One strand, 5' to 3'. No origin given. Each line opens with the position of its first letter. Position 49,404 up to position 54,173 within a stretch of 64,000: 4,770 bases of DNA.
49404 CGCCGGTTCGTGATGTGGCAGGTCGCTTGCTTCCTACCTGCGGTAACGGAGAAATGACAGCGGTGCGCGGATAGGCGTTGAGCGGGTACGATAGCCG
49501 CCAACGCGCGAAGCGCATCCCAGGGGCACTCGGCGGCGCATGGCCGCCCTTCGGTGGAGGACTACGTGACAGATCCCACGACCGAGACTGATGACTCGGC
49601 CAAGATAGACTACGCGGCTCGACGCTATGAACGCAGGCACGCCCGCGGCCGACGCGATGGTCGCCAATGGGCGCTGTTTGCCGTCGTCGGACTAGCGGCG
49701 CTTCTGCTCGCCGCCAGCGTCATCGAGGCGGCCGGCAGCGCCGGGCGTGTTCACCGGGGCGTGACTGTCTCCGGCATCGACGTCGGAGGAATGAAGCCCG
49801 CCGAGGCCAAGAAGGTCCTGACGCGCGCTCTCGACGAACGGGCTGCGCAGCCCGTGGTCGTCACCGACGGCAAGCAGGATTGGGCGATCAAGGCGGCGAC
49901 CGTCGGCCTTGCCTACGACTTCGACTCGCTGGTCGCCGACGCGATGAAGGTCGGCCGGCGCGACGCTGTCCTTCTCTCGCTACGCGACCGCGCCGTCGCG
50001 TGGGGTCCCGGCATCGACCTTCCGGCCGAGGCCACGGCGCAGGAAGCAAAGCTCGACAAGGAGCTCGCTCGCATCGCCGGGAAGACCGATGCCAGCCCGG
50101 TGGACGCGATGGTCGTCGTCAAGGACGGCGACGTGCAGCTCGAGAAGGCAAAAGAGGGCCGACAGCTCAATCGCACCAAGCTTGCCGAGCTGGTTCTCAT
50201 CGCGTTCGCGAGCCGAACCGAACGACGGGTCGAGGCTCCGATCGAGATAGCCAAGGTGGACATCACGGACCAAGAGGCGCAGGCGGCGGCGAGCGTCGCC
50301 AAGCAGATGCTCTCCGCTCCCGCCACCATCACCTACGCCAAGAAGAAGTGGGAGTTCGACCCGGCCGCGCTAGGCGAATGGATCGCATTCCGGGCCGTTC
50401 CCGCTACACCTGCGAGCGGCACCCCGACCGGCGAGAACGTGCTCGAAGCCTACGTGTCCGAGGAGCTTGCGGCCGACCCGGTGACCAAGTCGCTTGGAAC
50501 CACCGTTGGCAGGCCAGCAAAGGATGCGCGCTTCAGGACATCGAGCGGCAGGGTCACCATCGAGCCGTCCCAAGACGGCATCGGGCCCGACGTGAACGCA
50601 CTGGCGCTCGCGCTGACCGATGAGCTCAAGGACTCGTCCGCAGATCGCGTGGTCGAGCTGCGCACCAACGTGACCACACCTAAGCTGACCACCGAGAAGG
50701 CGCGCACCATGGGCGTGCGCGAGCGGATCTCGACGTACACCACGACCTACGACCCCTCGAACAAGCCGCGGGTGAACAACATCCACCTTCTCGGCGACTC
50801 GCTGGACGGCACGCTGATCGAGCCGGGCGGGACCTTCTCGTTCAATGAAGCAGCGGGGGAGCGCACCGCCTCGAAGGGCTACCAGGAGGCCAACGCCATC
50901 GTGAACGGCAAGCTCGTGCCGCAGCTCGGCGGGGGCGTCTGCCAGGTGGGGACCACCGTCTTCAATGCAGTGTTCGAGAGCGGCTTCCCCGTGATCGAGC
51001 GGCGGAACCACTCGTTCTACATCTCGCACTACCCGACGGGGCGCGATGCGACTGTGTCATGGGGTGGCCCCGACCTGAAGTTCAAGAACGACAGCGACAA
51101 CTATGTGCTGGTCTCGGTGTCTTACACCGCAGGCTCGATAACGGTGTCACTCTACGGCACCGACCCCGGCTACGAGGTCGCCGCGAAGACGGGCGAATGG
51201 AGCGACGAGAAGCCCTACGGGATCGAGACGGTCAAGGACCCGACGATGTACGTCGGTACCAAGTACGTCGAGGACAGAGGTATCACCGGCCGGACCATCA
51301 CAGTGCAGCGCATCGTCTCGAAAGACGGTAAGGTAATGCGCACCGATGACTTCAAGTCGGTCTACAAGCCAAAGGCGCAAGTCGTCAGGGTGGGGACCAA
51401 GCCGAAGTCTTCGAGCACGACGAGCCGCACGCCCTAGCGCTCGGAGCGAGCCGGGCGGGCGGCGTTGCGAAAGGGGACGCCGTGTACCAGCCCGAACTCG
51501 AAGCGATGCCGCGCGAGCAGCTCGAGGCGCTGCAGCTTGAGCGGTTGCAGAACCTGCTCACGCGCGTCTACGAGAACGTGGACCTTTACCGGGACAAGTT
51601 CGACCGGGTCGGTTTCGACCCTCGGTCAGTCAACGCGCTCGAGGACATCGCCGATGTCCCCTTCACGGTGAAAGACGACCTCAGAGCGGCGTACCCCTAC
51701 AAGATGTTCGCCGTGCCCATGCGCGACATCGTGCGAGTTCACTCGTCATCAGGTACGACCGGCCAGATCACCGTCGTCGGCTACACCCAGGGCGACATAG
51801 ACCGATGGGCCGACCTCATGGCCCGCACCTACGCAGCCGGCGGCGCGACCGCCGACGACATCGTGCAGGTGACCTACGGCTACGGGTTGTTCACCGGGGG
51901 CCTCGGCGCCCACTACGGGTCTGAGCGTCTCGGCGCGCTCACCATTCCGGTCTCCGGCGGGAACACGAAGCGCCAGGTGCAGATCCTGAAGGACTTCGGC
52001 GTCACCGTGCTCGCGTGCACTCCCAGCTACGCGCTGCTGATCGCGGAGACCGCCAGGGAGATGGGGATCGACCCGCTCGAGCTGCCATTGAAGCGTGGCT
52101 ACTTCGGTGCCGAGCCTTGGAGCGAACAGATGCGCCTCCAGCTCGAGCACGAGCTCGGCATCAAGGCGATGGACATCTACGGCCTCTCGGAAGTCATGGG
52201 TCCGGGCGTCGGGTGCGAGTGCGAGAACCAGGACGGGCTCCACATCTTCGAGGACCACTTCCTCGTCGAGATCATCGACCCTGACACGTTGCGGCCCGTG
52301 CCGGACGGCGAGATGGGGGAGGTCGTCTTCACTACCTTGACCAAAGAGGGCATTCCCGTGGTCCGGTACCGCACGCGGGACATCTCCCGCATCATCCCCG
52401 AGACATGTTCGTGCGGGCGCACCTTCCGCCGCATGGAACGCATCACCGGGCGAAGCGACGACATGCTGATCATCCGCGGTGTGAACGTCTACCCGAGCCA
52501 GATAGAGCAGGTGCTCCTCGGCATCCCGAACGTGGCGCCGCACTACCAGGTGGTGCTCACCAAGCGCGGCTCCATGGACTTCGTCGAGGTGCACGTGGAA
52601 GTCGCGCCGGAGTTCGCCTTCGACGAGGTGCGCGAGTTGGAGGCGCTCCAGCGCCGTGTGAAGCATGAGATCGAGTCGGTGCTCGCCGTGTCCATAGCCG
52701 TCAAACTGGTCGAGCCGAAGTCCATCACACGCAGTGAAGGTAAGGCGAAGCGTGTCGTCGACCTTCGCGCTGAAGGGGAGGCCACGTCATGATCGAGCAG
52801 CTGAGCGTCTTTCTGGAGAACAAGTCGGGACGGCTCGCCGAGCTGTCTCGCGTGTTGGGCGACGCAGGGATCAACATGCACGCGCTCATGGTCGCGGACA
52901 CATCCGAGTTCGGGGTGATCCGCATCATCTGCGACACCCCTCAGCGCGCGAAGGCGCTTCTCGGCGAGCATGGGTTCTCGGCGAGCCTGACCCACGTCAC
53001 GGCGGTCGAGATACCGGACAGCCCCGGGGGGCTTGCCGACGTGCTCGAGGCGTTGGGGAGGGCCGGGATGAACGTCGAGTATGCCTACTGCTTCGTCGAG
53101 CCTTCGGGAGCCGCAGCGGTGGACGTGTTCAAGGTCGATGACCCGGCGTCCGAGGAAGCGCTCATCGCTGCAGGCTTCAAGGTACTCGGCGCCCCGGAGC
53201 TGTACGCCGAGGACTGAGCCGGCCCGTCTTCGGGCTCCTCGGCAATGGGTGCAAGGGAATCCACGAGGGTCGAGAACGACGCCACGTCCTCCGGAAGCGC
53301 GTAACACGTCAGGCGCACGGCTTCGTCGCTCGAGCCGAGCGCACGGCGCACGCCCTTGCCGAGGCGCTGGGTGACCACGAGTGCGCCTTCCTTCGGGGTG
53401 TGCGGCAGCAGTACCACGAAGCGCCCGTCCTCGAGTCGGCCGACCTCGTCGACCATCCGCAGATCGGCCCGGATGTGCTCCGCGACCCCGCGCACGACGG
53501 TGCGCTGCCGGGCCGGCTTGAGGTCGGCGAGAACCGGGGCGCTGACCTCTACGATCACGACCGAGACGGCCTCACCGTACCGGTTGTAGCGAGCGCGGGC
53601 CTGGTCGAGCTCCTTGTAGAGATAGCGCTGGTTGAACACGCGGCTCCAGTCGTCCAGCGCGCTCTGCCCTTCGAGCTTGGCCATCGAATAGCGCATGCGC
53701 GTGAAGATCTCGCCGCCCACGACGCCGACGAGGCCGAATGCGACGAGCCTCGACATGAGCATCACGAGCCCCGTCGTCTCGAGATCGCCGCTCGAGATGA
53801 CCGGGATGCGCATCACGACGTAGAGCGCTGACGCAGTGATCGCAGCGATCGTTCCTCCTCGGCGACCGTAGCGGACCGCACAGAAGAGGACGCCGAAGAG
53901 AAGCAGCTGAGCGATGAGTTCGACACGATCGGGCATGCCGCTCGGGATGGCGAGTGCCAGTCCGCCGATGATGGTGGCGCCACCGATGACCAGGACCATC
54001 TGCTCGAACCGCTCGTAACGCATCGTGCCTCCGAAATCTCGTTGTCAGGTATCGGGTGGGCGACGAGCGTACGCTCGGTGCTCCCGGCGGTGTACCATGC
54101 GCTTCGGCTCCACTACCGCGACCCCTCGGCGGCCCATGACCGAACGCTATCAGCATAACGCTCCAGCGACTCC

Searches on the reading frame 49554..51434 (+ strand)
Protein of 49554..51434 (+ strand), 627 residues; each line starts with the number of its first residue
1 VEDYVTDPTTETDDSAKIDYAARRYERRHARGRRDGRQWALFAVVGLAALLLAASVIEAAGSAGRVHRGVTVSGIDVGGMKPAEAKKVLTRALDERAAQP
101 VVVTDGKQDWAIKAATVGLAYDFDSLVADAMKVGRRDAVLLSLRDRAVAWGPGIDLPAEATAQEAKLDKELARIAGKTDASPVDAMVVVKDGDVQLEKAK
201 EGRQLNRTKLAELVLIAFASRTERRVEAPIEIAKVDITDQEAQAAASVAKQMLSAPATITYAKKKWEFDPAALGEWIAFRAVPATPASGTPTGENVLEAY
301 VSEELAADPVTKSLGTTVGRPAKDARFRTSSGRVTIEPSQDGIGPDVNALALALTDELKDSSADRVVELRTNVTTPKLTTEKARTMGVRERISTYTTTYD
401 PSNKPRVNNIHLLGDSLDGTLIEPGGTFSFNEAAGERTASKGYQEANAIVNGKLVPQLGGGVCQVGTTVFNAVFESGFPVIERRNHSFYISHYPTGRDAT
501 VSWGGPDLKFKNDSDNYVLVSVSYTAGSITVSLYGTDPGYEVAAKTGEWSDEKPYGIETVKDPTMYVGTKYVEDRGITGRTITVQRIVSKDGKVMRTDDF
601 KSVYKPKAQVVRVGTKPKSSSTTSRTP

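Call 38: search_protein_families(library=pfam, proteins=[window:49554-51434:+], max_evalue=0.000001)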
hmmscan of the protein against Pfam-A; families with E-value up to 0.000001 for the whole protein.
window:49554-51434:+ (627 aa): 3 families
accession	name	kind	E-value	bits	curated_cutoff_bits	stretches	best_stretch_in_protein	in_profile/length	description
PF04294.18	VanW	-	2.7e-47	159.9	27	1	406-534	2-130/130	VanW like protein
PF12229.13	PG_binding_4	-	5.3e-23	81.9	22.1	1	110-224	1-114/117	Putative peptidoglycan binding domain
PF07501.17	G5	-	1.3e-09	38.6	23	1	551-616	7-75/75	G5 domain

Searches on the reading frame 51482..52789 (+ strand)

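Call 38: search_protein_families(library=pfam, proteins=[window:51482-52789:+], max_evalue=0.000001)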
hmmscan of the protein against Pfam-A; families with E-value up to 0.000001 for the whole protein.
window:51482-52789:+ (436 aa): 2 families
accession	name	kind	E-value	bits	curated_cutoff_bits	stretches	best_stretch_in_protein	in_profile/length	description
PF14535.12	AMP-binding_C_2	-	2.3e-33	114.7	25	1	333-429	1-96/96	AMP-binding enzyme C-terminal domain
PF00501.34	AMP-binding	-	1.1e-12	47.9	29.9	1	76-283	157-374/384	AMP-binding enzyme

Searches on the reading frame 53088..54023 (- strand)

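Call 38: search_protein_families(library=pfam, proteins=[window:53088-54023:-], max_evalue=0.000001)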
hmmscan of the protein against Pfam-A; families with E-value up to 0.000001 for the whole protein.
window:53088-54023:- (312 aa): 1 family
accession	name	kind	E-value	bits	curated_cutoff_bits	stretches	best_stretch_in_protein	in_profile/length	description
PF00990.26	GGDEF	-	1.5e-07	31.8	23.8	0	176-228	58-110/161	Diguanylate cyclase, GGDEF domain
